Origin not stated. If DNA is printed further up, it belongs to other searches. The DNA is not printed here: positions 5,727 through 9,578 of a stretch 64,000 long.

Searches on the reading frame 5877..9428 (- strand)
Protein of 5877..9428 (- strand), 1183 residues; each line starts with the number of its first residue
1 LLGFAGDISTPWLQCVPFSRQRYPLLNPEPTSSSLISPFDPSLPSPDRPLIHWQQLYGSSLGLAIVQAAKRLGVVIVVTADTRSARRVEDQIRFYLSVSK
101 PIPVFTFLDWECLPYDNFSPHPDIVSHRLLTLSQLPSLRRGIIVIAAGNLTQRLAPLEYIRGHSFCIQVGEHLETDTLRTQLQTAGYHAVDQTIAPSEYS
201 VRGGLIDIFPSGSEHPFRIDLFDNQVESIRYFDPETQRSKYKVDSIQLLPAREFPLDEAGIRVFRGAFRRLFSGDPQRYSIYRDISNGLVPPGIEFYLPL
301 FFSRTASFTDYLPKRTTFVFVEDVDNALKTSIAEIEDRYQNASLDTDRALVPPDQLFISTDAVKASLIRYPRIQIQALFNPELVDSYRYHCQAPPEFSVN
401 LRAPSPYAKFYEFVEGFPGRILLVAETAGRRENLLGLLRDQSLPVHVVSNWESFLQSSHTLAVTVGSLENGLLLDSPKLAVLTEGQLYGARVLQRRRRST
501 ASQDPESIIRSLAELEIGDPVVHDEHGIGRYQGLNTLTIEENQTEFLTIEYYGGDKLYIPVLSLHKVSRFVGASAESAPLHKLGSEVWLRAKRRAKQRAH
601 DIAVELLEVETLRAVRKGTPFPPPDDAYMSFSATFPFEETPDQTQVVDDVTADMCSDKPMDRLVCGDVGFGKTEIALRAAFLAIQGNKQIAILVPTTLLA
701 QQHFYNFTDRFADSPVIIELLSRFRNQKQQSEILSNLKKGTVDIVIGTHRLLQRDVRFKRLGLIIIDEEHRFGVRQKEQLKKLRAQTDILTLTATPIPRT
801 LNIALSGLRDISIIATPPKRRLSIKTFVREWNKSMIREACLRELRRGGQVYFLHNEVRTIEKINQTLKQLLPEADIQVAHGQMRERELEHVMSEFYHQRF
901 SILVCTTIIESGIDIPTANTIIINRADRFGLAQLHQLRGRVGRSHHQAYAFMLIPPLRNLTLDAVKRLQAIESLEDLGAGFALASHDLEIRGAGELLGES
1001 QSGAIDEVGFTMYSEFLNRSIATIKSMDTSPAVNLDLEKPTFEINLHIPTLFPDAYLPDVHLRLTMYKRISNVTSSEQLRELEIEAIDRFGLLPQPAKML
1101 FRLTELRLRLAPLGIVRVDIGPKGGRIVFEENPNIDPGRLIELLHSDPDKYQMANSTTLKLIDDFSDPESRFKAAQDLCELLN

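Call 64: search_protein_families(library=pfam, proteins=[window:5877-9428:-], max_evalue=0.0001)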
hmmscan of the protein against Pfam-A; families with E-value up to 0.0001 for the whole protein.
window:5877-9428:- (1183 aa): 10 families
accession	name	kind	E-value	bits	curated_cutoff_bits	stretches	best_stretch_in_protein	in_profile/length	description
PF00270.35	DEAD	-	2.6e-26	92.8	26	1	640-800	1-163/167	DEAD/DEAH box helicase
PF17757.6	UvrB_inter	-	8.8e-25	87.1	22.9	1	167-254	3-91/91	UvrB interaction domain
PF03461.20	TRCF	-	5.1e-24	84.9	25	1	1046-1138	1-93/95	TRCF domain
PF00271.37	Helicase_C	-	7.1e-21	75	23.5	1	841-944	10-109/110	Helicase conserved C-terminal domain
PF21132.2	MFD_D3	-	2.8e-20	72.5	21.8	1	413-487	1-73/73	MFD, D3 domain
PF02559.22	CarD_TRCF_RID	-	4.2e-18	65.6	23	1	515-570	1-56/57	CarD-like/TRCF RID domain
PF04851.21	ResIII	-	1.3e-12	48.4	22.5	1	640-796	5-162/164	Type III restriction enzyme, res subunit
PF00176.29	SNF2-rel_dom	-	1e-07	31.8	24.9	1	663-802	21-169/290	SNF2-related domain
PF14814.11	UB2H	-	2e-05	24.9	27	0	168-209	2-43/85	Bifunctional transglycosylase second domain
PF22590.2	Cas3-like_C_2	-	4.8e-05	24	27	0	847-945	2-105/106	CRISPR-associated nuclease/helicase Cas3, C-terminal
